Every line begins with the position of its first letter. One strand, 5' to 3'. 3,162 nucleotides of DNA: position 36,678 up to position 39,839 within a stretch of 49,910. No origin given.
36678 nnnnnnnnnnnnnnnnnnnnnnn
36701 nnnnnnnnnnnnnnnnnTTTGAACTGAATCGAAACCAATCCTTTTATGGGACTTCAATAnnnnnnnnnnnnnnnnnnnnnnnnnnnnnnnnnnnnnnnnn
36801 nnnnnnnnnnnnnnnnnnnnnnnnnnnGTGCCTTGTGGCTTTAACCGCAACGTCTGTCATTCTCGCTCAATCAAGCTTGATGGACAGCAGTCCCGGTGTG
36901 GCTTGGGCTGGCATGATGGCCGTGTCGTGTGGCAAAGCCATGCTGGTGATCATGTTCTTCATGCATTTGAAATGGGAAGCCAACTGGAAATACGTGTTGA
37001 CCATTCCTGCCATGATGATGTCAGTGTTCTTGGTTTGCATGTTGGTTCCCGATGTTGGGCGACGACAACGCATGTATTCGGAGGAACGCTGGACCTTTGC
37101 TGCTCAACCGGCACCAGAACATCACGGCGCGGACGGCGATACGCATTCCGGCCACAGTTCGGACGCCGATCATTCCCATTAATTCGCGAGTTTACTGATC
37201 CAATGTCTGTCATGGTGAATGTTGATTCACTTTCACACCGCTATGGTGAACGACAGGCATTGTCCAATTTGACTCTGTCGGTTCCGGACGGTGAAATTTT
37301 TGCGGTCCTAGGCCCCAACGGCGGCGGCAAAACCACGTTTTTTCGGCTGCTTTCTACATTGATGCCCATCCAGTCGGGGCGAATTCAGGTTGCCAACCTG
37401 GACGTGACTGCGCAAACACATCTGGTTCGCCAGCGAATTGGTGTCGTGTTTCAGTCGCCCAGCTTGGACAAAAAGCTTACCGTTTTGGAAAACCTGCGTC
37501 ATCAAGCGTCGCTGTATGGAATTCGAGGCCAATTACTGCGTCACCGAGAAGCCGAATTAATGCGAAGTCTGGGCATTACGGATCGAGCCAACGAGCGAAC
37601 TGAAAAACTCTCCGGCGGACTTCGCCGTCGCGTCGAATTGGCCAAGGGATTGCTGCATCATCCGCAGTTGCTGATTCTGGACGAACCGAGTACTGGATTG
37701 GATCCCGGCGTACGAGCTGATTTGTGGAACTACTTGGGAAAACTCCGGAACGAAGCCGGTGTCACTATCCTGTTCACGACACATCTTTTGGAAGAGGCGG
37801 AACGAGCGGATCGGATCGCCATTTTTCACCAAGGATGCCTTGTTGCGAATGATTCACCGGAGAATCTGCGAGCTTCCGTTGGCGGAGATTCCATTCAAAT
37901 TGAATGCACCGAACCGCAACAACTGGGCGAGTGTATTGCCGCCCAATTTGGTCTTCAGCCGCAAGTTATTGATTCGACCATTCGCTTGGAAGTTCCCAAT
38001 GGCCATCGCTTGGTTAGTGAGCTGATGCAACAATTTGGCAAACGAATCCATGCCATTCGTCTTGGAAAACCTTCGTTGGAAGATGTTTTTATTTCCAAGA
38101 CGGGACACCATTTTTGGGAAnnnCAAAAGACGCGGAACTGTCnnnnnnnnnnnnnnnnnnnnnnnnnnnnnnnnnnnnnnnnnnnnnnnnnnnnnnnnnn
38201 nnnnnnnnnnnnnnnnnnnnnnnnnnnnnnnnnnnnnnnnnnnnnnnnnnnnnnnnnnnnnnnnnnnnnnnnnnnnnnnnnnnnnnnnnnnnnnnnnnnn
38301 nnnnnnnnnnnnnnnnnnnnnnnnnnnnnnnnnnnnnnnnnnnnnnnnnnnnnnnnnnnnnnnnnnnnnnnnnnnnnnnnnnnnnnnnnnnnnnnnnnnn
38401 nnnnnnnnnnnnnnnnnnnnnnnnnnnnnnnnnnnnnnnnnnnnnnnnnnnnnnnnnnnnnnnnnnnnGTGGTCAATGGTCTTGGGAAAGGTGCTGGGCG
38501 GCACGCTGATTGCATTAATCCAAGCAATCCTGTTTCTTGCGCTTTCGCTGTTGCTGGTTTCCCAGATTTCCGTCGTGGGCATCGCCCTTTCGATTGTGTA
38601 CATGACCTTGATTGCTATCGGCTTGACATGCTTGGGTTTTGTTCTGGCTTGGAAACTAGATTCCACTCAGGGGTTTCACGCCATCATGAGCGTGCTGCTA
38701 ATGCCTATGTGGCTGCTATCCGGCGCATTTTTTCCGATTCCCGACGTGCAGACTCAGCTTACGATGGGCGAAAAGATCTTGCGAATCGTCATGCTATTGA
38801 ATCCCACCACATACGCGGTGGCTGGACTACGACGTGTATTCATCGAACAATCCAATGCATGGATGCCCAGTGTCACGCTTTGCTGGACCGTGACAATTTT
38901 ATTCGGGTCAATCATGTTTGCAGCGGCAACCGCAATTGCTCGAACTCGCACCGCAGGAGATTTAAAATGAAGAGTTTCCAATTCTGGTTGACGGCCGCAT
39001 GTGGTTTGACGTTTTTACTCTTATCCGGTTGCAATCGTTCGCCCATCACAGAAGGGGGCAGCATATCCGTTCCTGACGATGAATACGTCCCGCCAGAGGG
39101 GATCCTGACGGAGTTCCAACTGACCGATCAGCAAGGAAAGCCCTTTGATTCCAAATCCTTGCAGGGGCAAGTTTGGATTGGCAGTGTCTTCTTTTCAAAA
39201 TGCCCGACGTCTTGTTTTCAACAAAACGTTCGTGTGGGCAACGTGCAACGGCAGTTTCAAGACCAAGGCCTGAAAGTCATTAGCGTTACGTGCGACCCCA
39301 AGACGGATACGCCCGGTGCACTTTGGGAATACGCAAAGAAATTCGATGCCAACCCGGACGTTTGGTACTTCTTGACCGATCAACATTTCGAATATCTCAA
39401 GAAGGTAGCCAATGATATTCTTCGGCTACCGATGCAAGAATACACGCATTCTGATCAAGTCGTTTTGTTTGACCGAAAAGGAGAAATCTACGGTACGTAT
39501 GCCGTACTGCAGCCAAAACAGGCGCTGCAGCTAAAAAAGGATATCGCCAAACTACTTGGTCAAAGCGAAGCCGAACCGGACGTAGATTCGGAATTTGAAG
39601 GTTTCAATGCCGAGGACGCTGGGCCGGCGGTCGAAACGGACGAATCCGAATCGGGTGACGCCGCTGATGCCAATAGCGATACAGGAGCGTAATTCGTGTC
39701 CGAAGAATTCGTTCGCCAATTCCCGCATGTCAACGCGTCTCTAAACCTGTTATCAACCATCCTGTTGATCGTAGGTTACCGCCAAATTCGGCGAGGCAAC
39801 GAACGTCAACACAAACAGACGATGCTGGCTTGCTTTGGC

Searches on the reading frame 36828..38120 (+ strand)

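Call 40: search_protein_families(library=pfam, proteins=[window:36828-38120:+], max_evalue=0.001)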
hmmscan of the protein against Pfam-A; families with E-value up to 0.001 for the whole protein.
window:36828-38120:+ (431 aa): 4 families
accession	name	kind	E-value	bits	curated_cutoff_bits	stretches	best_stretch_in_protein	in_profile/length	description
PF00005.33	ABC_tran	-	1.1e-30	107.5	25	1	145-288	1-136/137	ABC transporter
PF13304.12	AAA_21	-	4.1e-10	40.6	27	1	226-319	192-298/304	AAA domain, putative AbiEii toxin, Type IV TA system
PF13732.12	DrrA1-3_C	-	4.5e-06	27.7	27.4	1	344-425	3-81/81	ATP-binding protein DrrA1-3-like, C-terminal domain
PF13401.12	AAA_22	-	0.00057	20.6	27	0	157-317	7-121/130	AAA domain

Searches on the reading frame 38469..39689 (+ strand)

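Call 40: search_protein_families(library=pfam, proteins=[window:38469-39689:+], max_evalue=0.001)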
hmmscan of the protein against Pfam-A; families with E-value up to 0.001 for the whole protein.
window:38469-39689:+ (407 aa): 3 families
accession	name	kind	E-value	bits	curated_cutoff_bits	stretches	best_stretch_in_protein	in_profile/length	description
PF02630.20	SCO1-SenC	-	2e-16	60.6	22.8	1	215-295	3-85/134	SCO1/SenC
PF08534.16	Redoxin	-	1.6e-06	28.4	26.6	1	214-346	7-134/148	Redoxin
PF00578.27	AhpC-TSA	-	4.9e-05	23.7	26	1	214-288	6-72/124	AhpC/TSA family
